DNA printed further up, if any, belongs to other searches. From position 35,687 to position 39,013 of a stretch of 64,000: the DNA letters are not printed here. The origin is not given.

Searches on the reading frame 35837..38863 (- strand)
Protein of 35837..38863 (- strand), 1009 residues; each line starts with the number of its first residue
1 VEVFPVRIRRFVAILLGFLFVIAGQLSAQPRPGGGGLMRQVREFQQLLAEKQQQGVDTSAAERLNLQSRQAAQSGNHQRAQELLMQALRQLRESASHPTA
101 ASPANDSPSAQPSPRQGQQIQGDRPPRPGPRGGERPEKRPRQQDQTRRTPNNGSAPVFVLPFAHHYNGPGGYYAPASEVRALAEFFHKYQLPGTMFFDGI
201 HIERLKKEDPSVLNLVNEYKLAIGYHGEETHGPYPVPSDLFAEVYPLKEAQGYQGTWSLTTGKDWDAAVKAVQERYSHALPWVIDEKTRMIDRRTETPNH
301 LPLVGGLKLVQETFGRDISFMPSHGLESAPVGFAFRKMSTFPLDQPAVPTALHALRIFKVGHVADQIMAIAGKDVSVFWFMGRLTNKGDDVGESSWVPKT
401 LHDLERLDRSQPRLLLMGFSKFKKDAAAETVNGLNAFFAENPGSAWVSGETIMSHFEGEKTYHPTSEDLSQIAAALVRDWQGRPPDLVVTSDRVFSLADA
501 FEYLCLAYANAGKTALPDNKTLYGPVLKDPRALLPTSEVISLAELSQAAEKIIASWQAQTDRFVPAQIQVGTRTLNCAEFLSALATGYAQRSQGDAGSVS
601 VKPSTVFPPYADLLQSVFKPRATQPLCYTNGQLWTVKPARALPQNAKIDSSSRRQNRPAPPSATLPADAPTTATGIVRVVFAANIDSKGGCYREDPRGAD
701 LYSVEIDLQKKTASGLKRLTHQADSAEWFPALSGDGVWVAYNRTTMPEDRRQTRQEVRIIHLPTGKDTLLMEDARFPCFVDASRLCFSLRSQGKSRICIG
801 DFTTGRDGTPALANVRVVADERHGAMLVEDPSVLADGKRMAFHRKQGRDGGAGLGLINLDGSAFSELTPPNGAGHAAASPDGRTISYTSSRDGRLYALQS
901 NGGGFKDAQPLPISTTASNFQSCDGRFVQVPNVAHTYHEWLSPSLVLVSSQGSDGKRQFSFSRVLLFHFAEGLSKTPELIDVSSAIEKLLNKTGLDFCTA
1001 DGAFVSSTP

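Call 4: search_protein_families(library=pfam, proteins=[window:35837-38863:-], max_evalue=1)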
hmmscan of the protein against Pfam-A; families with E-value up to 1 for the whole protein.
window:35837-38863:- (1009 aa): 2 families
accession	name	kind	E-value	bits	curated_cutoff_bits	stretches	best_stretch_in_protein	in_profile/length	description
PF07676.18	PD40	-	1.1e-06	28.9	20.9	1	872-894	9-33/38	WD40-like Beta Propeller Repeat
PF04614.17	Pex19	-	0.27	11.3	22.2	1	40-106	31-95/249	Pex19 protein family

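Call 7: search_protein_families(library=ncbifam, proteins=[window:35837-38863:-], max_evalue=1)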
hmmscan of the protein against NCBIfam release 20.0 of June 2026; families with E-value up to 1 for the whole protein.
window:35837-38863:- (1009 aa): 2 families
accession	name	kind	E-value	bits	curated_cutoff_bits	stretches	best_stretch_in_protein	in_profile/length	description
TIGR02800.1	propeller_TolB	equivalog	0.00048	19.2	343.15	1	831-903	240-313/418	Tol-Pal system beta propeller repeat protein TolB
NF033930.1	pneumo_PspA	exception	0.84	8.3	850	0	41-151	303-409/659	pneumococcal surface protein A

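Call 9: find_homologous_proteins(query=window:35837-38863:-)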
Query window:35837-38863:- (1009 aa): 44 proteins with E <= 0.001 among 8000 candidates.
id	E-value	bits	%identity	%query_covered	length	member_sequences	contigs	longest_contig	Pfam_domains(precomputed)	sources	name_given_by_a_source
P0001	0.0e+0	2239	100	96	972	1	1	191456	PF07676.19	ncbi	-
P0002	0.0e+0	1048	50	99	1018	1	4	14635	PF26549.1,PF07676.19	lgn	-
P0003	8.0e-291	986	47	98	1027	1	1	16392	PF26549.1,PF07676.19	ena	-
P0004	7.7e-289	979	46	99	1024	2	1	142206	PF26549.1,PF07676.19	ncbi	-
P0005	8.6e-283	959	51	84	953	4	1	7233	-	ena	-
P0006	6.7e-279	946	45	99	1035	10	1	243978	-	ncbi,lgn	ncbi:MAG: hypothetical protein QMC67_17375 [Candidatus Wallbacteria bacterium]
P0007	1.5e-278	945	52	85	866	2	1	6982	PF26549.1,PF07676.19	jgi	-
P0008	1.7e-273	928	48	96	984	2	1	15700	PF26549.1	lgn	-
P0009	2.6e-273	928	47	97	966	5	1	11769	PF26549.1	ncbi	ncbi:MAG: hypothetical protein ABFD94_14295 [Armatimonadia bacterium]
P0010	3.7e-266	904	48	96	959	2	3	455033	PF26549.1,PF07676.19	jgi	-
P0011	4.6e-266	904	57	71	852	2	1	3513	-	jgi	-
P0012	2.6e-265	901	47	99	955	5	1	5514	PF26549.1,PF07676.19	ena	-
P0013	1.3e-264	899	46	99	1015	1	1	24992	-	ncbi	-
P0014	2.5e-264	898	46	97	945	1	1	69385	PF07676.19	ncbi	-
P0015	2.6e-261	888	47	98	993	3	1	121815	PF26549.1,PF07676.19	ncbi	-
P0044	4.1e-98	348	38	50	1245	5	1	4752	PF16586.12,PF12904.14,PF13204.14,PF07676.19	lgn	-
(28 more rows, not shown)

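Call 11: search_protein_families(library=pfam, proteins=[P0002, P0004, P0010, P0044], max_evalue=0.01)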
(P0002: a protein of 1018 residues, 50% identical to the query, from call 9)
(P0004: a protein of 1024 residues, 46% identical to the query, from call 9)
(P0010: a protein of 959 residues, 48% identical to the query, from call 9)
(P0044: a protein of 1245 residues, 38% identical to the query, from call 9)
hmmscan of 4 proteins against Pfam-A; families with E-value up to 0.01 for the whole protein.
P0002 (1018 aa): 1 family
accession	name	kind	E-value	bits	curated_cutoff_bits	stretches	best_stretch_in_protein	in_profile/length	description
PF07676.18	PD40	-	3e-15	56.1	20.9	0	786-803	9-26/38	WD40-like Beta Propeller Repeat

P0004 (1024 aa): 1 family
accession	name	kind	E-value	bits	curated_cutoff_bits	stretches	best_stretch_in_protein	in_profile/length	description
PF07676.18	PD40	-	9.9e-12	44.9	20.9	0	849-865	12-28/38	WD40-like Beta Propeller Repeat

P0010 (959 aa): 1 family
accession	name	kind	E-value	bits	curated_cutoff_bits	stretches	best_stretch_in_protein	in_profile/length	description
PF07676.18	PD40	-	4.2e-07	30.2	20.9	0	728-750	14-37/38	WD40-like Beta Propeller Repeat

P0044 (1245 aa): 4 families
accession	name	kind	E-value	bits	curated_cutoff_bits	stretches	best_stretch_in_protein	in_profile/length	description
PF16586.11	DUF5060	-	1.3e-22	80.3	27.2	1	751-819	1-69/70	Domain of unknown function (DUF5060)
PF13204.13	Apiosidase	-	2.3e-15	57.5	26.5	1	850-1103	6-271/320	Apiosidase-like, catalytic domain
PF07676.18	PD40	-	1.5e-09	38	20.9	1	597-629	6-37/38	WD40-like Beta Propeller Repeat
PF12904.13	Collagen_bind_2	-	2.7e-08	34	22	1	1178-1240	23-91/92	Putative collagen-binding domain of a collagenase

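Call 12: find_encoding_contigs(protein=P0001, flank=10000, max_places=3)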
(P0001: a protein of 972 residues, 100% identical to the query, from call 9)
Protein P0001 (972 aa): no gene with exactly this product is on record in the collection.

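Call 14: find_related_loci(query=A1, collection=genome_contigs, flank=10000)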
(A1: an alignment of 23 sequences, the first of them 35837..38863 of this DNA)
Query A1 (1009 aa) in genome_contigs; peptide patterns used: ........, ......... (x = any residue, [..] = any of these).
43 stretches matched a pattern; 22 encode a relative of the query (tblastn E <= 1e-3); 22 distinct loci.
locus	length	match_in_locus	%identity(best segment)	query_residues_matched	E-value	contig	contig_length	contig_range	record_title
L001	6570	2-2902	54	53-1005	0e+0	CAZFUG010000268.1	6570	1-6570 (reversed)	MAG TPA_asm: uncultured bacterium isolate binchicken_co115_14 genome assembly, contig: NODE_16778_length_6570_cov_3.8864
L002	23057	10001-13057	46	4-1005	0e+0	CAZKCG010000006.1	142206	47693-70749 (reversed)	MAG TPA_asm: uncultured bacterium isolate SRP302447_co1_224 genome assembly, contig: NODE_436_length_142206_cov_7.500841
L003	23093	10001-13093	45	4-1000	0e+0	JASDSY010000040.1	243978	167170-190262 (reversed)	MAG: Candidatus Wallbacteria bacterium isolate P24860_112_MAG_55 P24860_112_S10_metaspades_9_length_243978_cov_22, whole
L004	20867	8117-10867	46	31-1006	0e+0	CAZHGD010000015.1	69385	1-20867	MAG TPA_asm: uncultured Fimbriimonadaceae bacterium isolate SRP216815_co1_259 genome assembly, contig: NODE_443_length_6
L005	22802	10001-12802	45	41-1008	0e+0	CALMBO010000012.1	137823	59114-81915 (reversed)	MAG TPA_asm: uncultured Verrucomicrobia bacterium isolate SRR5468110_bin.44_CONCOCT_v1.1_MAG genome assembly, contig: ER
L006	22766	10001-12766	46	35-1002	0e+0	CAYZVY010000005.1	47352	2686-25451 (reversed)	MAG TPA_asm: uncultured Verrucomicrobiota bacterium isolate SRP272421_co1_293 genome assembly, contig: NODE_1283_length_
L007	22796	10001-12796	48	39-1002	0e+0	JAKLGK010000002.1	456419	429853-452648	MAG: Verrucomicrobia bacterium isolate RA.bin38 RA.bin38_2, whole genome shotgun sequence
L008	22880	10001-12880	44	11-1005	0e+0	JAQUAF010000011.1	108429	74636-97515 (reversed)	MAG: Verrucomicrobiia bacterium isolate STC_78 NODE_419_length_108429_cov_8.791767_Sandtown_C, whole genome shotgun sequ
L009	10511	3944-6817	42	6-1005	0e+0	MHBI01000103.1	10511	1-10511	MAG: Lentisphaerae bacterium GWF2_50_93 gwf2_scaffold_7439, whole genome shotgun sequence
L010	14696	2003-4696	45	28-967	0e+0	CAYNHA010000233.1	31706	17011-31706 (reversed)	MAG TPA_asm: uncultured Verrucomicrobiota bacterium isolate binchicken_co229_252 genome assembly, contig: k141_1445905,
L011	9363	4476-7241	43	41-1009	0e+0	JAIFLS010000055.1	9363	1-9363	MAG: bacterium isolate bin_212 scaffold_32124, whole genome shotgun sequence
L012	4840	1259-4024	43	41-1009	0e+0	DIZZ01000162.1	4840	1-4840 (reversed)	MAG TPA_asm: Verrucomicrobia bacterium UBA6015 UBA6015_contig_81480, whole genome shotgun sequence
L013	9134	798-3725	39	5-1002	0e+0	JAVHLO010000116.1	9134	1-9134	MAG: Planctomycetota bacterium isolate Ess09-14 NODE_116_length_9134_cov_3.530565, whole genome shotgun sequence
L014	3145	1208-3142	46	51-736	0e+0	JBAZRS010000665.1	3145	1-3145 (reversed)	MAG: Victivallales bacterium isolate SO_2017_GW1_153 NODE_124658_length_3145_cov_0.863154_OW334_2017, whole genome shotg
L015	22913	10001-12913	46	14-1005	0e+0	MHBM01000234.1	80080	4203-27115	MAG: Lentisphaerae bacterium RIFOXYA12_FULL_48_11 rifixya3_full_scaffold_557, whole genome shotgun sequence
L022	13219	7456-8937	31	156-640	6e-49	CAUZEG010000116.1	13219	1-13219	MAG: Myxococcales bacterium isolate CB27_Tmax.121 genome assembly, contig: Ga0310121_10004001, whole genome shotgun sequ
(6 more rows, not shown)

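Call 66: search_protein_families(library=pfam, alignment_id=A5, max_evalue=0.00001)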
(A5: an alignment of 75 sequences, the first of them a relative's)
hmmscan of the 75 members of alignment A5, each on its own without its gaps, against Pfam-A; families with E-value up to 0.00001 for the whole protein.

A. member 1, L001:2963-4087:- (375 aa): 5 families
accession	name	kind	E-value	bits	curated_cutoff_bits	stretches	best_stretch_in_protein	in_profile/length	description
PF00023.36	Ank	-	1.7e-17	62.9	21.1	0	282-311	2-31/33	Ankyrin repeat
PF12796.13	Ank_2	-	1.8e-16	60.9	27.3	1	229-311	12-89/90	Ankyrin repeats (3 copies)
PF13606.12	Ank_3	-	4.7e-14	51.4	22.3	0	282-310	2-30/30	Ankyrin repeat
PF13857.12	Ank_5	-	2.2e-13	50.7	27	1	282-323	16-56/56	Ankyrin repeats (many copies)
PF13637.12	Ank_4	-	2.9e-11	43.7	22.7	0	261-302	10-50/50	Ankyrin repeats (many copies)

B. families by the number of members that match (of 75 scanned): 125 families (the first 25 are shown)
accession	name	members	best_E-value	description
PF00004.35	AAA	4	3e-43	ATPase family associated with various cellular activities (AAA)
PF07728.20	AAA_5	4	3.3e-17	AAA domain (dynein-related subfamily)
PF00158.32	Sigma54_activat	3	4.1e-68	Sigma-54 interaction domain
PF07724.20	AAA_2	3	1.6e-66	AAA domain (Cdc48 subfamily)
PF13428.12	TPR_14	3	1.4e-35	Tetratricopeptide repeat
PF13191.12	AAA_16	3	6.8e-12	AAA ATPase domain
PF13401.12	AAA_22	3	1.3e-11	AAA domain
PF20720.3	nSTAND3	3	1.8e-07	Novel STAND NTPase 3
PF03702.20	AnmK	2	9.5e-86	Anhydro-N-acetylmuramic acid kinase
PF00579.31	tRNA-synt_1b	2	1.3e-83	tRNA synthetases class I (W and Y)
PF07719.23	TPR_2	2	6e-63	Tetratricopeptide repeat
PF00515.34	TPR_1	2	2.3e-61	Tetratricopeptide repeat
PF13414.12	TPR_11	2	2.1e-55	TPR repeat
PF13431.12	TPR_17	2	2.4e-51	Tetratricopeptide repeat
PF13181.12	TPR_8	2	4.4e-46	Tetratricopeptide repeat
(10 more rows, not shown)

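Call 74: search_protein_families(library=padloc, proteins=[window:35837-38863:-], max_evalue=0.001)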
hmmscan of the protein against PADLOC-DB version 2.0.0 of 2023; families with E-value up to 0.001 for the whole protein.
window:35837-38863:- (1009 aa): 0 families

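Call 78: search_protein_families(library=pfam, proteins=[L022:225-3137:+, L022:3677-4003:+, L022:4079-5749:+, L022:5827-6465:+, L022:6465-7073:+, L022:7141-8952:+, L022:9021-11258:+, L022:11320-12120:-], max_evalue=0.001)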
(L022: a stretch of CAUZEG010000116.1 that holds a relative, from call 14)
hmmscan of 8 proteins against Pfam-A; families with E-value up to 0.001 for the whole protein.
L022:225-3137:+ (971 aa): 5 families
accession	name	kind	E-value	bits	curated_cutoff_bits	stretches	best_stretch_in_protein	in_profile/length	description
PF01471.23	PG_binding_1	-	9.1e-15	55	23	1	516-579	3-57/57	Putative peptidoglycan binding domain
PF13699.11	eCIS_core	-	6.8e-14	52.2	22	1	636-700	8-78/79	eCIS core domain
PF00036.39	EF-hand_1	-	8.2e-10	38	25.4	0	835-857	3-25/29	EF hand domain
PF13499.12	EF-hand_7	-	6e-09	36.6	30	1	836-901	6-65/67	EF-hand domain pair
PF13405.12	EF-hand_6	-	8.2e-09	34.9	25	0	792-820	2-30/30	EF-hand domain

L022:3677-4003:+ (109 aa): 0 families

L022:4079-5749:+ (557 aa): 1 family
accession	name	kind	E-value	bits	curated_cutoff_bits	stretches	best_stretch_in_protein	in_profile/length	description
PF13699.11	eCIS_core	-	3.1e-11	43.7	22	1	102-164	10-78/79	eCIS core domain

L022:5827-6465:+ (213 aa): 0 families

L022:6465-7073:+ (203 aa): 0 families

L022:7141-8952:+ (604 aa): 0 families

L022:9021-11258:+ (746 aa): 19 families
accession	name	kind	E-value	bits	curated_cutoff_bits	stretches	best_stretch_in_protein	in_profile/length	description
PF00004.35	AAA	-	3e-43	147.9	21.2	2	495-621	1-130/131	ATPase family associated with various cellular activities (AAA)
PF22977.2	WHD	-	1e-15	58.5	27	1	21-180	55-206/221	Winged helix domain, variant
PF05496.18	RuvB_N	-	2.6e-08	34.2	27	0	495-528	36-69/159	Holliday junction DNA helicase RuvB P-loop domain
PF07728.20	AAA_5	-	1.3e-06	28.9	22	0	248-280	2-35/139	AAA domain (dynein-related subfamily)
PF20720.3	nSTAND3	-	2.5e-06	27.7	27.2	0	494-531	19-56/155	Novel STAND NTPase 3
PF13401.12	AAA_22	-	3.5e-06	27.8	27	0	494-527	7-43/130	AAA domain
PF06068.19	TIP49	-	4.9e-06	26.4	23.8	0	245-285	50-92/347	TIP49 P-loop domain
PF13191.12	AAA_16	-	9.8e-06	26.6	32.6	0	486-519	18-51/167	AAA ATPase domain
PF00910.28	RNA_helicase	-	1.8e-05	25.6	21.5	0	249-280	2-33/105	RNA helicase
PF13671.12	AAA_33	-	1.8e-05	25.5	27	0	495-541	2-46/143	AAA domain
PF05707.18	Zot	-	2.3e-05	24.4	20.3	0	533-619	62-144/197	Zonular occludens toxin (Zot)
PF13086.12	AAA_11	-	5.5e-05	23.5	27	0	247-270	19-42/257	AAA domain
PF06414.18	Zeta_toxin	-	0.00011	22.1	22.3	0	242-271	13-42/199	Zeta toxin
PF13238.12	AAA_18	-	0.00015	22.7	29.4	0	496-522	2-25/128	AAA domain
PF13481.12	AAA_25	-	0.00022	21.4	27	0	244-338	32-107/195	AAA domain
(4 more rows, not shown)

L022:11320-12120:- (267 aa): 0 families
